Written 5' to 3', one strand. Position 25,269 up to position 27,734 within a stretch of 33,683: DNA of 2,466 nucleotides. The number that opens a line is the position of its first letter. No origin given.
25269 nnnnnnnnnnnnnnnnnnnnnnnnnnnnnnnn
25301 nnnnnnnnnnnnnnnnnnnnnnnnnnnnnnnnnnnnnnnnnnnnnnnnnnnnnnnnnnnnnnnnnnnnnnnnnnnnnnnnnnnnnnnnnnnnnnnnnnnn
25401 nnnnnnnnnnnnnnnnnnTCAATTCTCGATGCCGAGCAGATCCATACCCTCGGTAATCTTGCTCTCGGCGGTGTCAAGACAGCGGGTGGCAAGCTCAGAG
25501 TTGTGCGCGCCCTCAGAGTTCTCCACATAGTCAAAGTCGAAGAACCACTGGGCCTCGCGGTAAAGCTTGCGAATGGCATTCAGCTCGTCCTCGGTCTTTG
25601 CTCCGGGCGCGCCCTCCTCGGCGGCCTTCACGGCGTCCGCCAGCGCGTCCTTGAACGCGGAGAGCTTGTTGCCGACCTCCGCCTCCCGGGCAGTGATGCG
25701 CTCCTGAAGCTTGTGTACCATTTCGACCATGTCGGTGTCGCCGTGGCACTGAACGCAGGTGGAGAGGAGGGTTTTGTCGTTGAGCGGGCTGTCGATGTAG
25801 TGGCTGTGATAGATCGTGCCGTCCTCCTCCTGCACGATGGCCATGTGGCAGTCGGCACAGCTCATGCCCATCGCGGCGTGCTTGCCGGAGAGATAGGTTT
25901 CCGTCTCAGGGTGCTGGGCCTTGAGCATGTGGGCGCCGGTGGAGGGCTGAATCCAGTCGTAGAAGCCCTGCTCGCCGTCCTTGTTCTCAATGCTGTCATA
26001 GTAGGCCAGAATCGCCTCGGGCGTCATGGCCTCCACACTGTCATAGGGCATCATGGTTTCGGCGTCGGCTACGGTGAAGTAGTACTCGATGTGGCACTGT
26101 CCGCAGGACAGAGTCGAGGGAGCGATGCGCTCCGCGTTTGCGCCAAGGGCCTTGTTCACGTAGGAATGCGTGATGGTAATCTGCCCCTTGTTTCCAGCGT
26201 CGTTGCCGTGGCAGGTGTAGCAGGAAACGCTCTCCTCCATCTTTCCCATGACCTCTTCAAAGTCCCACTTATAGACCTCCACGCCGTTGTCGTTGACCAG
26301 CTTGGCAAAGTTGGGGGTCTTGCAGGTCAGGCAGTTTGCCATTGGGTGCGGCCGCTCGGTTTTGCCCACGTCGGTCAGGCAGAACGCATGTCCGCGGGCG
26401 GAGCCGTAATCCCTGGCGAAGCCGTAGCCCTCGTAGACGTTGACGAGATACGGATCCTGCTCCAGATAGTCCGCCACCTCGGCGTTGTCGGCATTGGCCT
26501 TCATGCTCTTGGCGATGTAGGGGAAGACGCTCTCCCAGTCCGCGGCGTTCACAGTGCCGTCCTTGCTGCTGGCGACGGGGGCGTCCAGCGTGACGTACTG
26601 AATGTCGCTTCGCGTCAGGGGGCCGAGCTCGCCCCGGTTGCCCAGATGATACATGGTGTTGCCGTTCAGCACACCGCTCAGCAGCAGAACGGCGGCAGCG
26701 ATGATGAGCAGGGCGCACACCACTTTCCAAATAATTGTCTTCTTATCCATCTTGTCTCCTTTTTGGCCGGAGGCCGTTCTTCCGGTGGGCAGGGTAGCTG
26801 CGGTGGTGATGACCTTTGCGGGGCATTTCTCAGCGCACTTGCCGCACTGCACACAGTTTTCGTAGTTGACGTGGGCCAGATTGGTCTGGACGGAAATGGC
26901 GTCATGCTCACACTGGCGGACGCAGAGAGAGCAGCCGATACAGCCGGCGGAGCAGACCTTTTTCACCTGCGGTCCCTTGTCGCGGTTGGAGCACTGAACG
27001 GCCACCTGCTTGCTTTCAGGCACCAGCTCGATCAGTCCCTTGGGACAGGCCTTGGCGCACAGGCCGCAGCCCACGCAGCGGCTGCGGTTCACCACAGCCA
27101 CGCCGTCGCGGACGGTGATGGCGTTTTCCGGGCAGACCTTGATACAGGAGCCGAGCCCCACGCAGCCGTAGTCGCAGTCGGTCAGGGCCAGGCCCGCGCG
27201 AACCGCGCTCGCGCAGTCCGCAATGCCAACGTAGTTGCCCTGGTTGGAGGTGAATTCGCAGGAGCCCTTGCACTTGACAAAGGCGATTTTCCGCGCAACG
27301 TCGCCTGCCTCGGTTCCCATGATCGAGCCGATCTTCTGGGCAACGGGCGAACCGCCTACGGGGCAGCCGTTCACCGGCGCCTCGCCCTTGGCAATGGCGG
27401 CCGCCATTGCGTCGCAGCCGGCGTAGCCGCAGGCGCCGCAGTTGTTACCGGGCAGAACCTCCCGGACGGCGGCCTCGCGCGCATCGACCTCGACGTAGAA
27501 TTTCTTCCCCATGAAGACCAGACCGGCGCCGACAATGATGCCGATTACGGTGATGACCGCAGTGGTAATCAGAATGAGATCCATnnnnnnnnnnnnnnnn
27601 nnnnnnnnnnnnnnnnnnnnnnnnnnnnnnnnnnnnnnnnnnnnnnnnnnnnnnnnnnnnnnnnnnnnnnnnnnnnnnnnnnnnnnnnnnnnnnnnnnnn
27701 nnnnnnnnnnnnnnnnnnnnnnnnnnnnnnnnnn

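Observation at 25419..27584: In-frame fusion of Rnf subunit B to a complete pentaheme nitrite reductase NrfA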

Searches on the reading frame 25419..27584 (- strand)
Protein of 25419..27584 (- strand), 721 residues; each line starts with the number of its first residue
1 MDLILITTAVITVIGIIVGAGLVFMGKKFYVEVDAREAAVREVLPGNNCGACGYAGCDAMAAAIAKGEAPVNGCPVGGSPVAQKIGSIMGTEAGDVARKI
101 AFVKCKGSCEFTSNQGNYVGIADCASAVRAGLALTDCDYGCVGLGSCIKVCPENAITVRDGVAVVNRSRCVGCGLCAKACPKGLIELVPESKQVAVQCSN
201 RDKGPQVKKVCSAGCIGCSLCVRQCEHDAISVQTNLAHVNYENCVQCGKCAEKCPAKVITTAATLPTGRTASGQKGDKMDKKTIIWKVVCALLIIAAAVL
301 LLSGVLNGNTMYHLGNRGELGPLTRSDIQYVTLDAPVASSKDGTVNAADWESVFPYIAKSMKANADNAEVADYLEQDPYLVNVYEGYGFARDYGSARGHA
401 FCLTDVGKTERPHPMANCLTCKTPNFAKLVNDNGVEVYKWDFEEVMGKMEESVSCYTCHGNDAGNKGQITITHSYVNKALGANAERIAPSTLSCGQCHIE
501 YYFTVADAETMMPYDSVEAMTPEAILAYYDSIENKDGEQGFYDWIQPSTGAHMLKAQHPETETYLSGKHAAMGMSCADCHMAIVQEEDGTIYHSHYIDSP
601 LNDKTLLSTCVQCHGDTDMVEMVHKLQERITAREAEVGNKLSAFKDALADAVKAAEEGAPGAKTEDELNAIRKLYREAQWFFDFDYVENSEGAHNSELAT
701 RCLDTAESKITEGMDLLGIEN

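Call 3: search_protein_families(library=pfam, proteins=[window:25419-27584:-], max_evalue=0.01)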
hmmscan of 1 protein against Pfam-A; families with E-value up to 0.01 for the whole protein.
window:25419-27584:- (721 aa): 15 families
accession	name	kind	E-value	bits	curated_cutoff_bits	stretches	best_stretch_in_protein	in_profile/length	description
PF02335.20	Cytochrom_C552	-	1.7e-77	261.7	24.1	1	349-712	4-375/438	Cytochrome c552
PF00037.32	Fer4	-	5.9e-16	58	21.1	4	164-185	2-23/24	4Fe-4S binding domain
PF04060.18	FeS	-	1.4e-13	50.7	23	1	44-76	1-33/33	Putative Fe-S cluster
PF12838.12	Fer4_7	-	1.9e-12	47.9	27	2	141-183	2-51/52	4Fe-4S dicluster domain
PF14697.11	Fer4_21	-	7.9e-11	42.4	35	2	140-186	7-58/59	4Fe-4S dicluster domain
PF25160.1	LdpA_Fe-S-bd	-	3.8e-10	39.8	27.6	1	147-187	9-45/49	LdpA Fe-S cluster-binding domain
PF13187.11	Fer4_9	-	9e-10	38.9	27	2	141-184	2-51/52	4Fe-4S dicluster domain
PF12837.12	Fer4_6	-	2.5e-09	37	25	2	162-185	1-24/24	4Fe-4S binding domain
PF13237.11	Fer4_10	-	1.7e-07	31.5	25.5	2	140-181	8-53/53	4Fe-4S dicluster domain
PF13484.11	Fer4_16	-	6.4e-07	30.5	30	2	243-273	1-32/66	4Fe-4S double cluster binding domain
PF12797.12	Fer4_2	-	4e-06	26.9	24.5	2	164-181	4-21/22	4Fe-4S binding domain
PF14522.11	Cytochrome_C7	-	0.00064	19.9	24.8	1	568-620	7-54/67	Cytochrome c7 and related cytochrome c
PF14537.11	Cytochrom_c3_2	-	0.0012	19.7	25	1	569-626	2-45/79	Cytochrome c3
PF13459.11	Fer4_15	-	0.0032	18.6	22.4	0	164-182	2-20/66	4Fe-4S single cluster domain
PF13534.11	Fer4_17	-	0.0061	17.5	22.2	1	169-228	1-59/61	4Fe-4S dicluster domain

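Call 4: search_protein_families(library=ncbifam, proteins=[window:25419-27584:-], max_evalue=0.01)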
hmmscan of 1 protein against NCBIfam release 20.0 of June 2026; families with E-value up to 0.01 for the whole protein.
window:25419-27584:- (721 aa): 74 families (the best 25 are shown)
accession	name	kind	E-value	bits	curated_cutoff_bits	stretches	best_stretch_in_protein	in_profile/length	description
NF041836.1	rnfB_Methano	equivalog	1.1e-69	234.9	445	1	3-259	6-262/265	Rnf electron transport complex subunit RnfB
NF005505.0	PRK07118.1-4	equivalog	3.6e-69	233.2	378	1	3-259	6-262/265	Fe-S cluster domain-containing protein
NF005504.0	PRK07118.1-3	equivalog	1.6e-66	224.7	437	1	1-267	1-272/293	Fe-S cluster domain-containing protein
NF008339.0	PRK11125.1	equivalog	1.2e-65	222.1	595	1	345-711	47-417/487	ammonia-forming cytochrome c nitrite reductase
NF005503.0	PRK07118.1-2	equivalog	3.4e-62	210.3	252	1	4-264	2-268/292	RnfABCDGE type electron transport complex subunit B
NF005506.0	PRK07118.1-5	equivalog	1.1e-61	208.8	388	1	10-259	12-262/279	Fe-S cluster domain-containing protein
TIGR03152.1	cyto_c552_HCOOH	exception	1.2e-53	182.5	692.5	1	354-711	12-375/441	ammonia-forming nitrite reductase cytochrome c552 subunit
TIGR01944.1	rnfB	subfamily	6.2e-30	104.2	68.7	2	4-195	4-170/190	RnfABCDGE type electron transport complex subunit B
NF003475.0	PRK05113.1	equivalog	2.8e-25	89.3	203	3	2-102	2-101/190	electron transport complex subunit RsxB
NF045874.1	Vhu_polyferre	exception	2.2e-17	62.8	600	2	140-185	129-174/381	F420-non-reducing hydrogenase associated-polyferredoxin VhuB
NF006446.0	PRK08764.1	equivalog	4.3e-17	62.3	220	3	41-99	13-71/139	Rnf electron transport complex subunit RnfB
TIGR02700.1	flavo_MJ0208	hypoth_equivalog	6.4e-15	55.1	251.35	2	141-186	150-195/234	dihydromethanopterin reductase (acceptor)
NF005415.0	PRK06991.1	equivalog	1.1e-14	54.7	281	3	40-93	11-64/284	electron transport complex subunit RsxB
TIGR04105.1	FeFe_hydrog_B1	subfamily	1.6e-14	53.4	450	2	83-225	57-200/462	monomeric [FeFe] hydrogenase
TIGR02179.1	PorD_KorD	subfamily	5.1e-14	52.1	60.05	2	141-190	27-77/78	2-oxoacid:acceptor oxidoreductase, delta subunit, pyruvate/2-ketoisovalerate family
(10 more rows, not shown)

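Call 6: find_homologous_proteins(query=window:25422-27584:-, max_evalue=1e-10)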
Query window:25422-27584:- (721 aa): 1070 proteins with E <= 1e-10 among 8000 candidates; the best 120 are listed.
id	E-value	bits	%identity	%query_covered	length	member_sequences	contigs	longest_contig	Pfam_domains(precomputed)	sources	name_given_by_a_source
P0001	0.0e+0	1562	93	100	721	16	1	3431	PF14697.12,PF12797.13,PF04060.19,PF12837.13,PF00037.33,PF13484.12,PF12838.13,PF25160.2,PF13237.12,PF02335.21,PF13187.12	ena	-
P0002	0.0e+0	1437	84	100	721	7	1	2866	PF14697.12,PF12797.13,PF04060.19,PF12837.13,PF00037.33,PF13484.12,PF12838.13,PF25160.2,PF13237.12,PF02335.21,PF13187.12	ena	-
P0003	0.0e+0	1232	65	61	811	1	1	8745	PF02335.21,PF14522.12,PF22113.2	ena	-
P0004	0.0e+0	1217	66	61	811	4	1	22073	PF13435.12,PF02335.21,PF14522.12,PF22113.2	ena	-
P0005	0.0e+0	1114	67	97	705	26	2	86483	PF14697.12,PF12797.13,PF04060.19,PF12837.13,PF00037.33,PF13484.12,PF12838.13,PF25160.2,PF13237.12,PF02335.21,PF13187.12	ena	-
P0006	0.0e+0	1044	64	99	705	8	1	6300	PF14697.12,PF12797.13,PF04060.19,PF12837.13,PF00037.33,PF13484.12,PF12838.13,PF25160.2,PF13237.12,PF02335.21,PF13187.12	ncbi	-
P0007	4.4e-259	880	84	61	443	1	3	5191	PF02335.21,PF14522.12,PF22113.2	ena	-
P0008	4.9e-256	870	65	78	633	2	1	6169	PF14697.12,PF12797.13,PF04060.19,PF12837.13,PF00037.33,PF13484.12,PF12838.13,PF25160.2,PF13237.12,PF02335.21,PF13187.12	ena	-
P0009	9.2e-250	849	82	61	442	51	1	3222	PF02335.21,PF14522.12,PF22113.2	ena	-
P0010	9.8e-250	849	57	50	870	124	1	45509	PF14537.12,PF04205.20,PF02335.21,PF14522.12,PF22113.2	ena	-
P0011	2.4e-248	845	56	52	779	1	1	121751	PF14537.12,PF02335.21,PF14522.12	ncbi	-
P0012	3.9e-248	844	55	53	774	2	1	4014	PF14537.12,PF02335.21,PF14522.12,PF22113.2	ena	-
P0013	1.2e-245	836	56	53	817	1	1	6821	PF14537.12,PF02335.21,PF14522.12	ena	-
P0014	4.3e-207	708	70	61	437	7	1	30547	PF02335.21,PF14522.12,PF22113.2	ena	-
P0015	3.5e-204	699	69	61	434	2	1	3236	PF02335.21,PF14522.12,PF22113.2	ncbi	-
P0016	2.9e-201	689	67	61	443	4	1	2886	PF14537.12,PF02335.21,PF14522.12,PF22113.2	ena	-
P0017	8.9e-200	684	69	61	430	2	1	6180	PF02335.21,PF14522.12,PF22113.2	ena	-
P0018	4.6e-199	682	67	61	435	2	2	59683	PF02335.21,PF14522.12,PF22113.2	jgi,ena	-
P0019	7.9e-199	681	69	61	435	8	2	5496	PF02335.21,PF14522.12,PF22113.2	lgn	-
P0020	1.4e-198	680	67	61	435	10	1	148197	PF02335.21,PF14522.12,PF22113.2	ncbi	-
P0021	1.8e-198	680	68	61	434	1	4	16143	PF02335.21,PF14522.12,PF22113.2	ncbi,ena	-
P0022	2.2e-198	679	67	61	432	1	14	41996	PF02335.21,PF14522.12,PF22113.2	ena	-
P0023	2.5e-198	679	67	61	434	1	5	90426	PF14537.12,PF02335.21,PF14522.12,PF22113.2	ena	-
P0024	2.8e-198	679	69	57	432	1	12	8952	PF02335.21,PF14522.12,PF22113.2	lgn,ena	-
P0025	2.9e-198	679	69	57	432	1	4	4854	PF02335.21,PF14522.12,PF22113.2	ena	-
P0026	3.4e-198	679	67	57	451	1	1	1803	PF14537.12,PF02335.21,PF14522.12,PF22113.2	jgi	jgi:nitrite reductase (cytochrome c-552)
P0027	3.8e-198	679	69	58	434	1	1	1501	PF02335.21,PF14522.12,PF22113.2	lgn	-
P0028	5.0e-198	678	69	57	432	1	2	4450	PF02335.21,PF14522.12,PF22113.2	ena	-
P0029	5.5e-198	678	67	61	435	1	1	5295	PF02335.21,PF14522.12,PF22113.2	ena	-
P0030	7.4e-198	678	68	57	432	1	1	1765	PF02335.21,PF14522.12,PF22113.2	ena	-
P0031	7.4e-198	678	68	57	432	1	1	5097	PF02335.21,PF14522.12,PF22113.2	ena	-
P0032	9.3e-198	677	68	57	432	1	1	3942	PF02335.21,PF14522.12,PF22113.2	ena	-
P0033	1.2e-197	677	67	61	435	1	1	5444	PF02335.21,PF14522.12,PF22113.2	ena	-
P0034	1.4e-197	677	69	57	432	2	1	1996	PF02335.21,PF14522.12,PF22113.2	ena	-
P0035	1.4e-197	677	67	61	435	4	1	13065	PF02335.21,PF14522.12,PF22113.2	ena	-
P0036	1.6e-197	677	67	61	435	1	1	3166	PF02335.21,PF14522.12,PF22113.2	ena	-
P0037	1.7e-197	677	66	61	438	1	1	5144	PF02335.21,PF14522.12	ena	-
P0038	1.7e-197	676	66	61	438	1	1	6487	PF02335.21,PF14522.12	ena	-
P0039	1.8e-197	676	68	61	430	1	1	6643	PF02335.21,PF14522.12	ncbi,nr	ncbi:MAG: ammonia-forming cytochrome c nitrite reductase subunit c552 [Faecalicoccus sp.]|nr:ammonia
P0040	1.9e-197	676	68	57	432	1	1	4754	PF02335.21,PF14522.12,PF22113.2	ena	-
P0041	2.0e-197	676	68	57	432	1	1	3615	PF02335.21,PF14522.12,PF22113.2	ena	-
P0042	2.2e-197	676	68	61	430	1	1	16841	PF02335.21,PF14522.12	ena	-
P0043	4.0e-197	675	66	61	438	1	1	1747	PF02335.21,PF14522.12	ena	-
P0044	4.0e-197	675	67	61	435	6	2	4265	PF02335.21,PF14522.12,PF22113.2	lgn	-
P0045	4.4e-197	675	68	57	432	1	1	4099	PF02335.21,PF14522.12,PF22113.2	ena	-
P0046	4.5e-197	675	67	61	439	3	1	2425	PF14537.12,PF02335.21,PF14522.12,PF22113.2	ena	-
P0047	4.7e-197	675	66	61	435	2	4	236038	PF02335.21,PF14522.12,PF22113.2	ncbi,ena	-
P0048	4.9e-197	675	67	61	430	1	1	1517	PF02335.21,PF14522.12,PF22113.2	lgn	-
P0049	5.5e-197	675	66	61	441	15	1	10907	PF02335.21,PF14522.12,PF22113.2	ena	-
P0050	5.6e-197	675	67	61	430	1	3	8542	PF02335.21,PF14522.12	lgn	-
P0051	8.1e-197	674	65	61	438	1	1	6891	PF02335.21,PF14522.12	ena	-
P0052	1.2e-196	674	67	61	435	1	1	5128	PF02335.21,PF14522.12,PF22113.2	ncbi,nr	ncbi:MAG: ammonia-forming cytochrome c nitrite reductase subunit c552 [Oscillospiraceae bacterium]|n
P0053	1.3e-196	674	65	61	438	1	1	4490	PF02335.21,PF14522.12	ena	-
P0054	1.7e-196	673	67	61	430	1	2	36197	PF02335.21,PF14522.12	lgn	-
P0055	1.7e-196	673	68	57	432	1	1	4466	PF02335.21,PF14522.12,PF22113.2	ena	-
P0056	1.8e-196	673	65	61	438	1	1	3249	PF02335.21,PF14522.12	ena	-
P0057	3.8e-196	672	66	61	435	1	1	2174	PF02335.21,PF14522.12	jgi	jgi:nitrite reductase (cytochrome c-552)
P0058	3.8e-196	672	67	61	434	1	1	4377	PF02335.21,PF14522.12,PF22113.2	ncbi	-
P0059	7.4e-196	671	67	61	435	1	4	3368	PF13435.12,PF02335.21,PF14522.12,PF22113.2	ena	-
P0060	7.9e-196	671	67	61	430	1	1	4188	PF02335.21,PF14522.12,PF22113.2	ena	-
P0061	8.2e-196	671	67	61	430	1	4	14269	PF02335.21,PF14522.12,PF22113.2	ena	-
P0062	1.2e-195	670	67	61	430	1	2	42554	PF02335.21,PF14522.12,PF22113.2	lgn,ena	-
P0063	2.0e-195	670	68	61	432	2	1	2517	PF02335.21,PF14522.12,PF22113.2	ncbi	-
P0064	2.2e-195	669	67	61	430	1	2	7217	PF02335.21,PF14522.12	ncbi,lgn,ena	-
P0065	2.3e-195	669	65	61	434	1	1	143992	PF02335.21,PF14522.12,PF22113.2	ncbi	-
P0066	2.7e-195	669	68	57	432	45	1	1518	PF02335.21,PF14522.12,PF22113.2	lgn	-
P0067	3.5e-195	669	67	58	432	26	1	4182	PF02335.21,PF14522.12,PF22113.2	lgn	-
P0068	7.0e-195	668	67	61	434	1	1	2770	PF02335.21,PF14522.12,PF22113.2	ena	-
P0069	1.1e-194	667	69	57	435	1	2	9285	PF02335.21,PF14522.12,PF22113.2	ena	-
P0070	1.3e-194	667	66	61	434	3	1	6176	PF02335.21,PF14522.12,PF22113.2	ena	-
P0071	2.0e-194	666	66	61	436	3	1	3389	PF02335.21,PF14522.12,PF22113.2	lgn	-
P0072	2.1e-194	666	67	61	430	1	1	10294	PF02335.21,PF14522.12,PF22113.2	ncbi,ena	-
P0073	2.2e-194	666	68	58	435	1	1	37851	PF02335.21,PF14522.12,PF22113.2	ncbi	-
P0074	3.9e-194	665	66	61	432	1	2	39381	PF02335.21,PF14522.12,PF22113.2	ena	-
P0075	4.4e-194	665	68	61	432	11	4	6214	PF02335.21,PF14522.12,PF22113.2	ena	-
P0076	9.2e-194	664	69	57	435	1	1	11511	PF02335.21,PF14522.12,PF22113.2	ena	-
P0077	9.2e-194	664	65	61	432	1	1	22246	PF02335.21,PF14522.12,PF22113.2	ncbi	-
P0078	9.6e-194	664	67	61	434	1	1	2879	PF02335.21,PF14522.12,PF22113.2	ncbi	-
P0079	1.8e-193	663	66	61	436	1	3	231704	PF02335.21,PF14522.12,PF22113.2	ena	-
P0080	1.8e-193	663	69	57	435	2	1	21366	PF02335.21,PF14522.12,PF22113.2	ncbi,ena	-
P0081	1.9e-193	663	66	61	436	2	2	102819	PF02335.21,PF14522.12,PF22113.2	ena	-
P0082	2.3e-193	663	67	61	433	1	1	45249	PF13435.12,PF02335.21,PF14522.12,PF22113.2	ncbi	-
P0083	2.8e-193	663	69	57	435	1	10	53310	PF02335.21,PF14522.12,PF22113.2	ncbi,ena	-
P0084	3.0e-193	662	66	61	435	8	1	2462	PF02335.21,PF14522.12,PF22113.2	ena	-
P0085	3.0e-193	662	67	61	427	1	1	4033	PF02335.21,PF14522.12,PF22113.2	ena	-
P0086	3.0e-193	662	66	61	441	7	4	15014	PF02335.21,PF14522.12,PF22113.2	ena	-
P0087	3.4e-193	662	67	61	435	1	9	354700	PF02335.21,PF14522.12,PF22113.2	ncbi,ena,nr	ncbi:MAG: ammonia-forming cytochrome c nitrite reductase subunit c552 [Clostridia bacterium]|nr:ammo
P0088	3.5e-193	662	69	57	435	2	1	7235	PF02335.21,PF14522.12,PF22113.2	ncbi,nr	ncbi:MAG: ammonia-forming cytochrome c nitrite reductase subunit c552 [Clostridia bacterium]|nr:ammo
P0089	4.6e-193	662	66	61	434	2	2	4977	PF02335.21,PF14522.12,PF22113.2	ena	-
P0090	5.5e-193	662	69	57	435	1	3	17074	PF02335.21,PF14522.12,PF22113.2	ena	-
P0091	5.7e-193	662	66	61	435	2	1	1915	PF02335.21,PF14522.12,PF22113.2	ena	-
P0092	6.6e-193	661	69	57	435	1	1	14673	PF02335.21,PF14522.12,PF22113.2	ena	-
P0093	7.5e-193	661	67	61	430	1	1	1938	PF02335.21,PF14522.12,PF22113.2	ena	-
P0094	1.1e-192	661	65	61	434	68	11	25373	PF02335.21,PF14522.12,PF22113.2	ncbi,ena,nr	ncbi:MAG: ammonia-forming cytochrome c nitrite reductase subunit c552 [Oscillospiraceae bacterium]|n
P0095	1.3e-192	660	65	61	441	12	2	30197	PF14537.12,PF02335.21,PF14522.12,PF22113.2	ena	-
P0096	1.4e-192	660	65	61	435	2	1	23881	PF02335.21,PF14522.12,PF22113.2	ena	-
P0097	1.8e-192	660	65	61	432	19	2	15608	PF02335.21,PF14522.12,PF22113.2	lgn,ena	-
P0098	2.0e-192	660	66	57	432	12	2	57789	PF02335.21,PF14522.12,PF22113.2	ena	-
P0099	2.8e-192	659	67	61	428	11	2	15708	PF02335.21,PF14522.12,PF22113.2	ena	-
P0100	2.8e-192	659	67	61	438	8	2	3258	PF02335.21,PF14522.12,PF22113.2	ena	-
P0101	3.3e-192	659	67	58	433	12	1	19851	PF02335.21,PF14522.12,PF22113.2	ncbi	-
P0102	3.4e-192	659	66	61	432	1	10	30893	PF02335.21,PF14522.12,PF22113.2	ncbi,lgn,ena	-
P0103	4.9e-192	658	66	58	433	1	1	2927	PF02335.21,PF14522.12,PF22113.2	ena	-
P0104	5.6e-192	658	65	61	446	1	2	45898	PF02335.21,PF14522.12,PF22113.2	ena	-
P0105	5.6e-192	658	66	61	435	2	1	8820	PF02335.21,PF14522.12,PF22113.2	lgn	-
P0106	6.2e-192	658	66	58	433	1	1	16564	PF02335.21,PF14522.12,PF22113.2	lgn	-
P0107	7.4e-192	658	65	61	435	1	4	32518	PF02335.21,PF14522.12,PF22113.2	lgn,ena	-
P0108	7.7e-192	658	66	61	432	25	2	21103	PF02335.21,PF14522.12,PF22113.2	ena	-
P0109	8.4e-192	658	65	61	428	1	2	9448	PF02335.21,PF14522.12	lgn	-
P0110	8.7e-192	658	65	61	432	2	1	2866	PF02335.21,PF14522.12,PF22113.2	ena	-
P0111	1.5e-191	657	66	61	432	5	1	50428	PF02335.21,PF14522.12,PF22113.2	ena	-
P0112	1.7e-191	657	66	61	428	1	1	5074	PF02335.21,PF14522.12,PF22113.2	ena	-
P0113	2.3e-191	656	65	61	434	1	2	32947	PF02335.21,PF14522.12,PF22113.2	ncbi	-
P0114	3.1e-191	656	68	58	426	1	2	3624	PF13435.12,PF02335.21,PF14522.12,PF22113.2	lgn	-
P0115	4.3e-191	655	65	61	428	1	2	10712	PF02335.21,PF14522.12,PF22113.2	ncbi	-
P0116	4.8e-191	655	65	61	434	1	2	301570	PF02335.21,PF14522.12,PF22113.2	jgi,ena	-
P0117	5.6e-191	655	65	61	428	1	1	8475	PF02335.21,PF14522.12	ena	-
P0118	5.6e-191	655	65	61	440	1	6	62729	PF02335.21,PF14522.12,PF22113.2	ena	-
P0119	6.9e-191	655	69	58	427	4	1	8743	PF02335.21,PF14522.12,PF22113.2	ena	-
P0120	7.9e-191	654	66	61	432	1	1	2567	PF02335.21,PF14522.12,PF22113.2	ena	-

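Call 10: find_encoding_contigs(protein=P0007, flank=10000, max_places=6)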
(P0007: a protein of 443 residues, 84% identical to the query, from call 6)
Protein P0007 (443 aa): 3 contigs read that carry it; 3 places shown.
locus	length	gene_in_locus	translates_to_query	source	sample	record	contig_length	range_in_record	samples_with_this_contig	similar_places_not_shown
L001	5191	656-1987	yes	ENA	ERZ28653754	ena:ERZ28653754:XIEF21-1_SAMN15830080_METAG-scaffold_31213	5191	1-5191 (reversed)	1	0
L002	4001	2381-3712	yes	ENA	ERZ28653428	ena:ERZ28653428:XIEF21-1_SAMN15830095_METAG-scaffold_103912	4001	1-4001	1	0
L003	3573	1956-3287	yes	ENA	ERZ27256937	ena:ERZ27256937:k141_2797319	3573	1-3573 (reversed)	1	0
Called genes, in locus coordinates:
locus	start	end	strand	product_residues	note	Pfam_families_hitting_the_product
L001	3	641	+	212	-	?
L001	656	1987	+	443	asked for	PF02335:Cytochrom_C552, PF22113:Mtrc-MtrF_II-IV_dom (faint), PF14522:Cytochrome_C7 (faint)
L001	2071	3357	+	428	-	PF05140:ResB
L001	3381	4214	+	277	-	-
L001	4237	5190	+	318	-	?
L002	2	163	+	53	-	?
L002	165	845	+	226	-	PF02508:Rnf-Nqr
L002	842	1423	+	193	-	PF02508:Rnf-Nqr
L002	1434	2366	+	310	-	PF04060:FeS, PF12838:Fer4_7, PF13187:Fer4_9 (weak), PF13237:Fer4_10 (weak), PF14697:Fer4_21, PF25160:LdpA_Fe-S-bd (weak), PF00037:Fer4, PF12837:Fer4_6 (weak), +8 more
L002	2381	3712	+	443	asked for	PF02335:Cytochrom_C552, PF22113:Mtrc-MtrF_II-IV_dom (faint), PF14522:Cytochrome_C7 (faint)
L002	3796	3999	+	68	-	?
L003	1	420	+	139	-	?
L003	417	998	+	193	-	PF02508:Rnf-Nqr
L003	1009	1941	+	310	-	PF04060:FeS, PF12838:Fer4_7, PF13187:Fer4_9 (weak), PF13237:Fer4_10 (weak), PF14697:Fer4_21, PF25160:LdpA_Fe-S-bd (weak), PF00037:Fer4, PF12837:Fer4_6 (weak), +8 more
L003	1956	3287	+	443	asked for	PF02335:Cytochrom_C552, PF22113:Mtrc-MtrF_II-IV_dom (faint), PF14522:Cytochrome_C7 (faint)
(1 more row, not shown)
